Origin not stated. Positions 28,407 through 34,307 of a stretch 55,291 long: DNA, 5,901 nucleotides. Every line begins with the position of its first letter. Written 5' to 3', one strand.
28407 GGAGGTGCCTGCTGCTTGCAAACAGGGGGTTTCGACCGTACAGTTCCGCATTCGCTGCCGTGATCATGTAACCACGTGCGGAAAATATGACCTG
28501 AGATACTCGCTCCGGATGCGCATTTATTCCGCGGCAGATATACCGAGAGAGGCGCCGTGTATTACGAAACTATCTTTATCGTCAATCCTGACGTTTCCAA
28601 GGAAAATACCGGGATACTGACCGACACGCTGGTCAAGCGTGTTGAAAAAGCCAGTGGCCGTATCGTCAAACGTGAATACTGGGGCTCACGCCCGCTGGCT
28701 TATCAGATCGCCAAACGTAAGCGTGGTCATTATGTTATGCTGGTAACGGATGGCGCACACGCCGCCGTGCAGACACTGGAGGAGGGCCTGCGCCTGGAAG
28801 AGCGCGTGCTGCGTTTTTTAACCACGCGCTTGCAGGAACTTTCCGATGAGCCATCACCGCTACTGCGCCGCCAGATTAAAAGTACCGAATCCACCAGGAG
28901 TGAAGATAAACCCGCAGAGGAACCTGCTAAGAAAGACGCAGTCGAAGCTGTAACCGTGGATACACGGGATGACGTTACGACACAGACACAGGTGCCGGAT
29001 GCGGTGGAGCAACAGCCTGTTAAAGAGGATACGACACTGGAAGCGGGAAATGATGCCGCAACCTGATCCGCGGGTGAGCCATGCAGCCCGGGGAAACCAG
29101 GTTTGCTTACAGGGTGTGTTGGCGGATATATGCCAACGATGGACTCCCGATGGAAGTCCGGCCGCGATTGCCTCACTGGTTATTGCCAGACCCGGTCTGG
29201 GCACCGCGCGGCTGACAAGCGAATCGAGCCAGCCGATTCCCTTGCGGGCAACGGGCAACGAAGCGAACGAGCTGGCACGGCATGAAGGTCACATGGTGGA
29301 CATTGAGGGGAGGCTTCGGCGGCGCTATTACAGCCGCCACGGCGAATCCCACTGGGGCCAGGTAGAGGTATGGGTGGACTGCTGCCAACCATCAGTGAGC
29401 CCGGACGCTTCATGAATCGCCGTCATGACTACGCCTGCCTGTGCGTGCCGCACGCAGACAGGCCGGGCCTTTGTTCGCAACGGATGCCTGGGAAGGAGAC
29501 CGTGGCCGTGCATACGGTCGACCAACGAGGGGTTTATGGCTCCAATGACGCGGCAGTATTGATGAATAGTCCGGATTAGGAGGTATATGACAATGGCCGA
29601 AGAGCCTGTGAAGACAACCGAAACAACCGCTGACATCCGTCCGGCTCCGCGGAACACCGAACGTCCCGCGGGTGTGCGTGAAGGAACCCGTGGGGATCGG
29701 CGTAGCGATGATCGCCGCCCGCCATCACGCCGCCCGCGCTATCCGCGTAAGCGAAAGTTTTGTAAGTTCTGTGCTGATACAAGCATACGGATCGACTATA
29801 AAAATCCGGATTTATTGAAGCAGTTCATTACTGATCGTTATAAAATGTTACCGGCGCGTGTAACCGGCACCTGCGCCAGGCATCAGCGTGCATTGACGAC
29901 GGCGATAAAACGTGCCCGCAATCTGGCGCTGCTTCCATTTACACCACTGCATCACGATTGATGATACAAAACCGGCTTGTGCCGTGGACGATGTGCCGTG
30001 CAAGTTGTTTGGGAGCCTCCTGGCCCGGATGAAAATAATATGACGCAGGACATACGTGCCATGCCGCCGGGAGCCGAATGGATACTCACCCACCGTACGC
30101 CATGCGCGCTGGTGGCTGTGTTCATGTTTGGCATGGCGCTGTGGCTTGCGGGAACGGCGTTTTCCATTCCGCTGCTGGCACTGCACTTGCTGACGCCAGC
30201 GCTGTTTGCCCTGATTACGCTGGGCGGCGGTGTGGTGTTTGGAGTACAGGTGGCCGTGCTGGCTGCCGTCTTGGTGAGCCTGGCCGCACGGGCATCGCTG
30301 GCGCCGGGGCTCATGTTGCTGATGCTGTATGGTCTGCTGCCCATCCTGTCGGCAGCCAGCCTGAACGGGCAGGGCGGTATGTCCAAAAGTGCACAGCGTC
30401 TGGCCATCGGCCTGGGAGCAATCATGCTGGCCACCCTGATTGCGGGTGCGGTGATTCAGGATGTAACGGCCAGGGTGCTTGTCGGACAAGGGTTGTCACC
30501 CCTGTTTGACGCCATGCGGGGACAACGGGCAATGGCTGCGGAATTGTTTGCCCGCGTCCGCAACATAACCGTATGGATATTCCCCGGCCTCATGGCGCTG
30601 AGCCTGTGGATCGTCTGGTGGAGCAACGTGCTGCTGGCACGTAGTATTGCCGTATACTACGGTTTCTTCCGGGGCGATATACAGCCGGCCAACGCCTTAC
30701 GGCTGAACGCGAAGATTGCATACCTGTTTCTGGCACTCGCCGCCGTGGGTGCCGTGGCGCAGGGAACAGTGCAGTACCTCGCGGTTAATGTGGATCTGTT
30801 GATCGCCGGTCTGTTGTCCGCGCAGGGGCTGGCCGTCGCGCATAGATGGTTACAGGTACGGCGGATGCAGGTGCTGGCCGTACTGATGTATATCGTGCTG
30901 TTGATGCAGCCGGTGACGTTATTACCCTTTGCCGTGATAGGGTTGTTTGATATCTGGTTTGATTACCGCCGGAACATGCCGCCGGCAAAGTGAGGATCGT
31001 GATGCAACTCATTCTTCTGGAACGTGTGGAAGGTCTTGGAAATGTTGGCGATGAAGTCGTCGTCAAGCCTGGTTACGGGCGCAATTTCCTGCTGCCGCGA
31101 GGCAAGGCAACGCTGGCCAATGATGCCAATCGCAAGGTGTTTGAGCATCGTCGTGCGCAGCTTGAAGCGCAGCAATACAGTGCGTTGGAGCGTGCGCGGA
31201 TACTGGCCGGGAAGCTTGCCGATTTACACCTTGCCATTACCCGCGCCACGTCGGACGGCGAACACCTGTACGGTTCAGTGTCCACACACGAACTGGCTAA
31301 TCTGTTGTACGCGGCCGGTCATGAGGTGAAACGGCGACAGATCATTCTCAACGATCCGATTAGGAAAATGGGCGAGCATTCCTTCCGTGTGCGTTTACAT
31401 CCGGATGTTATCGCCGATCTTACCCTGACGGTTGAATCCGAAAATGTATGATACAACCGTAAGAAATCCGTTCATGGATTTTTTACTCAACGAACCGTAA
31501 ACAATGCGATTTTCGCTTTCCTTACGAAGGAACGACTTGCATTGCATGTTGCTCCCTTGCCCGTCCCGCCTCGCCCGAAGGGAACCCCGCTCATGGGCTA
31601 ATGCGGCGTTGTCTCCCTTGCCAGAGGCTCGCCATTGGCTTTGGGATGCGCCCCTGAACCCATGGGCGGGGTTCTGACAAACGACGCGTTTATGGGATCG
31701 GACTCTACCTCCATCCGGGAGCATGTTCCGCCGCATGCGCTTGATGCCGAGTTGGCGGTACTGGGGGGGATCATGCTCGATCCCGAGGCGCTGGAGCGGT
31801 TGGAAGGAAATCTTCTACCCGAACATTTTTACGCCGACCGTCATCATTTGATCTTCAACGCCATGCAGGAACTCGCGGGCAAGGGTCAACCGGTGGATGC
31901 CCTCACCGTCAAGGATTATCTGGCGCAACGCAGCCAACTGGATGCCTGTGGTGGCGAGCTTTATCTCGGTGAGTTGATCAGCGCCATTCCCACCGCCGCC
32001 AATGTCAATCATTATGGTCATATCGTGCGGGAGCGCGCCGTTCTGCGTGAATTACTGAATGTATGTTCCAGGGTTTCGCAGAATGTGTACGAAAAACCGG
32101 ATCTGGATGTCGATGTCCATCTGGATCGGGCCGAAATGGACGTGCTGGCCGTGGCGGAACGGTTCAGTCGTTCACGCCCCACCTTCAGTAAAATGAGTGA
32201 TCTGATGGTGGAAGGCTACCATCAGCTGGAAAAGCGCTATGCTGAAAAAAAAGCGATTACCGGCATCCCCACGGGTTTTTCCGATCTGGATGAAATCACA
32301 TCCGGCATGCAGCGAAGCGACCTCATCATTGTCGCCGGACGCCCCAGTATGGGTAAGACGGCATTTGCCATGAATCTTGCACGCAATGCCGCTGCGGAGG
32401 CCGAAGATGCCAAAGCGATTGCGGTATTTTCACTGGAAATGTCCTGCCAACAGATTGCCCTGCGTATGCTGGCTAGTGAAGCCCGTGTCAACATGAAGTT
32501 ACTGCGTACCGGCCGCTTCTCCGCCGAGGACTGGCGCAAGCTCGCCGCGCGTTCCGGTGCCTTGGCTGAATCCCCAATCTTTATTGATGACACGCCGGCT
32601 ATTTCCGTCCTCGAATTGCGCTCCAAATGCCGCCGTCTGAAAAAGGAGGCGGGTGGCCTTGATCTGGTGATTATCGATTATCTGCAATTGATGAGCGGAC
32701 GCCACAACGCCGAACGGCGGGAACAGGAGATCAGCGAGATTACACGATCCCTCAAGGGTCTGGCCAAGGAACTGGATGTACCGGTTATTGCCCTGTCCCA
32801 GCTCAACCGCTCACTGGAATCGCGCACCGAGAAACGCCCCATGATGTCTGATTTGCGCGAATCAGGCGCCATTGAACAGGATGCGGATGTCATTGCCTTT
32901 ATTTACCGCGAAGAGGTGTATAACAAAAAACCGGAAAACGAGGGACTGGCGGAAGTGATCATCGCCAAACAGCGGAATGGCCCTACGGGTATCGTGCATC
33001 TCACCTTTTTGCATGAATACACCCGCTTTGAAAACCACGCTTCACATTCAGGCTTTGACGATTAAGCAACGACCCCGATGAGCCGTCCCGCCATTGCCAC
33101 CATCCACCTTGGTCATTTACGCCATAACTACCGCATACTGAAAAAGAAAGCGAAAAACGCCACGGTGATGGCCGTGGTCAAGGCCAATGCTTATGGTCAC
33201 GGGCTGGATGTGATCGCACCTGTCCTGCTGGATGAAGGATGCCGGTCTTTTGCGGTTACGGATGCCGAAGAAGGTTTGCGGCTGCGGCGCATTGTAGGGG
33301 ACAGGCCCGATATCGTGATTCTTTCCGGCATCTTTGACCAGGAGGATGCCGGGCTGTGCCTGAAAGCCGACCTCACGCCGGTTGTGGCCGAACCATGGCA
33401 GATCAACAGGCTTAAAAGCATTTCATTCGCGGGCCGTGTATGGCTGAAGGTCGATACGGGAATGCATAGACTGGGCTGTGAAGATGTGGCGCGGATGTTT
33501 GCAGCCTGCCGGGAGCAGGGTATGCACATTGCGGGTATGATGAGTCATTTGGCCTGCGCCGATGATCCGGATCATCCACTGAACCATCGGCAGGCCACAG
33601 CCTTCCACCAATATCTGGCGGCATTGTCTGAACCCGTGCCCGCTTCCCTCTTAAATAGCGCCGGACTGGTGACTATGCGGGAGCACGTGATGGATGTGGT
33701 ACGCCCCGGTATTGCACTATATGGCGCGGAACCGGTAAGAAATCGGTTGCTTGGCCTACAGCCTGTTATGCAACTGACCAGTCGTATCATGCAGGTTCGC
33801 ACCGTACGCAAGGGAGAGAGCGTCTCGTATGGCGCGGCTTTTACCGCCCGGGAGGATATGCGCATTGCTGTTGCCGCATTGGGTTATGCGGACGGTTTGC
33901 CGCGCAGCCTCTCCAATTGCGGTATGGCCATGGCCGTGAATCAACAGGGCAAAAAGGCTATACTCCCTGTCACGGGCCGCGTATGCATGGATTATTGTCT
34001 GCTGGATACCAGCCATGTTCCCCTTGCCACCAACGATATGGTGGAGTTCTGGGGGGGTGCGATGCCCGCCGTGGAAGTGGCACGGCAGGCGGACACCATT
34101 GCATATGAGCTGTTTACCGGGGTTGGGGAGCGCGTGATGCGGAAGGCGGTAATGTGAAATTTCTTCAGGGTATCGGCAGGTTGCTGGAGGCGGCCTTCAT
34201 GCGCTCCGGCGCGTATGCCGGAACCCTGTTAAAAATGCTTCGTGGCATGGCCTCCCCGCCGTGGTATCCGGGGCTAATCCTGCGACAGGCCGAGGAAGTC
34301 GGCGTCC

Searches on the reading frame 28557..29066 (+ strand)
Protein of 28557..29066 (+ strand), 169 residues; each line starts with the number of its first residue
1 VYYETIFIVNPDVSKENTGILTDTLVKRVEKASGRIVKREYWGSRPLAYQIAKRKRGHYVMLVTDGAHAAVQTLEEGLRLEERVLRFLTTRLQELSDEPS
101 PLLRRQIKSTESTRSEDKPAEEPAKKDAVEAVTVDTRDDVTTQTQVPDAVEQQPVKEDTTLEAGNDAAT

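Call 29: search_protein_families(library=pfam, proteins=[window:28557-29066:+], max_evalue=0.001)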
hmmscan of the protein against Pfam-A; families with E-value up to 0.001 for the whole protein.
window:28557-29066:+ (169 aa): 1 family
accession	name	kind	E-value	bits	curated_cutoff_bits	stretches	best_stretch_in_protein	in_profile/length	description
PF01250.22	Ribosomal_S6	-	5.2e-24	84.7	27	1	3-91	2-90/90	Ribosomal protein S6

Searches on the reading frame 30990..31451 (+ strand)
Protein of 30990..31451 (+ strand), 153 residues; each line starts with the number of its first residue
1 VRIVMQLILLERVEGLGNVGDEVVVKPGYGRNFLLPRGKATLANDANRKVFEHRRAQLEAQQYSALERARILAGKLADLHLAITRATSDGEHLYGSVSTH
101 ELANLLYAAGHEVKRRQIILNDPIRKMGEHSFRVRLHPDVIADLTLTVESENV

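Call 29: search_protein_families(library=pfam, proteins=[window:30990-31451:+], max_evalue=0.001)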
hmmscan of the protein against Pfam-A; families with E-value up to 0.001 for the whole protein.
window:30990-31451:+ (153 aa): 2 families
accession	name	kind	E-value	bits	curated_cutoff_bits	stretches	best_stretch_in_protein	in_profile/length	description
PF01281.25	Ribosomal_L9_N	-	3.6e-20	71.7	20.7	1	5-51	1-47/47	Ribosomal protein L9, N-terminal domain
PF03948.19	Ribosomal_L9_C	-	4.4e-20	72.3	23.2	1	68-149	2-85/86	Ribosomal protein L9, C-terminal domain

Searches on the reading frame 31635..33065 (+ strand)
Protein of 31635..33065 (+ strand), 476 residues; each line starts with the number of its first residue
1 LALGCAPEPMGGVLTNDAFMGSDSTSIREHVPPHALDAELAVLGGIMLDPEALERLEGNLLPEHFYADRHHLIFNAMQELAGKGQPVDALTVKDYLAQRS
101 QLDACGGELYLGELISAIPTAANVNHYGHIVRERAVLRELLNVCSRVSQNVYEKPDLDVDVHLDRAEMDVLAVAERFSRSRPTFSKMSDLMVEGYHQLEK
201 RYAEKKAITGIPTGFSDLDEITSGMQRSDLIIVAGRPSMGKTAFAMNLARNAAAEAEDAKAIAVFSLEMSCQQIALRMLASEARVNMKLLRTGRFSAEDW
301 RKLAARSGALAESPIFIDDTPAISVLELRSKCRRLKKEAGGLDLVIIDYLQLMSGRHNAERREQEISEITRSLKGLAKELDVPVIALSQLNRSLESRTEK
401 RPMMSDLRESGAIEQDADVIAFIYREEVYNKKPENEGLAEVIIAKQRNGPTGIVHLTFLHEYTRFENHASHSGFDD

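Call 30: search_protein_families(library=pfam, proteins=[window:31635-33065:+], max_evalue=0.001)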
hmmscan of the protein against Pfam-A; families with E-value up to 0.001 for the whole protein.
window:31635-33065:+ (476 aa): 4 families
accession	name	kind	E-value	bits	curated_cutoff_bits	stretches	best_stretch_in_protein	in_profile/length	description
PF03796.21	DnaB_C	-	2.6e-113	378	27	1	210-467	1-255/255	DnaB-like helicase C terminal domain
PF00772.26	DnaB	-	1.3e-31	109.1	23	1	32-133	2-103/103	DnaB-like helicase N terminal domain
PF13481.12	AAA_25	-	2.4e-11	44.1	27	1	221-390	25-190/195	AAA domain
PF06745.19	ATPase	-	2e-06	27.8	26.6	1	211-376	1-154/231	KaiC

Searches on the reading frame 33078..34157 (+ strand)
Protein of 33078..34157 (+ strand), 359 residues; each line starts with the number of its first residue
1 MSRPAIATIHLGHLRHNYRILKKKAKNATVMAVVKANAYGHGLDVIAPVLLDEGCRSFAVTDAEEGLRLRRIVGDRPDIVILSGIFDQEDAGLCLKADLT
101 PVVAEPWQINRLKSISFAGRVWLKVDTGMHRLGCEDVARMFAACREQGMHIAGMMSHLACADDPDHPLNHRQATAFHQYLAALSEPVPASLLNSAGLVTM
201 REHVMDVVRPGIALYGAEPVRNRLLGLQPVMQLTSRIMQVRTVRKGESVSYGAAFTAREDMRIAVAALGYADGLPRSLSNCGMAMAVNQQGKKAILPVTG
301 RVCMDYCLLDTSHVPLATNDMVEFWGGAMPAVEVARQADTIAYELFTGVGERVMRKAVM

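Call 30: search_protein_families(library=pfam, proteins=[window:33078-34157:+], max_evalue=0.001)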
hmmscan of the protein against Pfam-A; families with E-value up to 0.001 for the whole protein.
window:33078-34157:+ (359 aa): 2 families
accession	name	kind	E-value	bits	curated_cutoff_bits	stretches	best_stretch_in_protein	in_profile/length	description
PF01168.26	Ala_racemase_N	-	3.2e-59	200.8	24.1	1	9-219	1-220/220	Alanine racemase, N-terminal domain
PF00842.27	Ala_racemase_C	-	1e-36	125.8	25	1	230-356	1-126/127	Alanine racemase, C-terminal domain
